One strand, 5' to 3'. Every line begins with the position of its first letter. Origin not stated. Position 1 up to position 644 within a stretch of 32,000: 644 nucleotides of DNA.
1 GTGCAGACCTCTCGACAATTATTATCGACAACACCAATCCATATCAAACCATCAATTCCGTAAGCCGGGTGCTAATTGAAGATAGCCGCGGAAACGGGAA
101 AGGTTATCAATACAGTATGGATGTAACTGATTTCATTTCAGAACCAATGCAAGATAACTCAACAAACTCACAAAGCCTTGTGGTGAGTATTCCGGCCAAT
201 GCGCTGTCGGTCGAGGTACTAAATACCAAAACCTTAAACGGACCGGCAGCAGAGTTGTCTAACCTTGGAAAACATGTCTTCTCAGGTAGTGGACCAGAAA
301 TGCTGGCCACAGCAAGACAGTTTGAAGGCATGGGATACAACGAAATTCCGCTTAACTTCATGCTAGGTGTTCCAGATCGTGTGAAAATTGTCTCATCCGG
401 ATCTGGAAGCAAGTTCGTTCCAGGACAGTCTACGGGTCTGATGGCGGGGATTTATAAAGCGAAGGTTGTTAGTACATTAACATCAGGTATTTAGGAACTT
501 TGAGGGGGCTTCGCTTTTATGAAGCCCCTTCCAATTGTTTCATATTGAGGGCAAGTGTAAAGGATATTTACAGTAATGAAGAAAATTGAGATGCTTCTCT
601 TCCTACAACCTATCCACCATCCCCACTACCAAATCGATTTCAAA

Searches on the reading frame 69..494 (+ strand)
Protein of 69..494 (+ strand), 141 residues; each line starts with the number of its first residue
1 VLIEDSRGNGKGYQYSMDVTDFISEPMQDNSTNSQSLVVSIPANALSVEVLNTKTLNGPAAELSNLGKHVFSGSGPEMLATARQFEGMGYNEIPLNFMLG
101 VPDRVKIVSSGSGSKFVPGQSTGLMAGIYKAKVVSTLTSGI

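Call 6: search_protein_families(library=pfam, proteins=[window:69-494:+], max_evalue=0.01)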
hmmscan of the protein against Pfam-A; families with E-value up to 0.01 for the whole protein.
window:69-494:+ (141 aa): 1 family
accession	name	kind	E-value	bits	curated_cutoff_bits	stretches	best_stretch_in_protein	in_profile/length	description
PF25271.1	DUF7868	-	0.0091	16.4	25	0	5-42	100-137/158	Domain of unknown function (DUF7868)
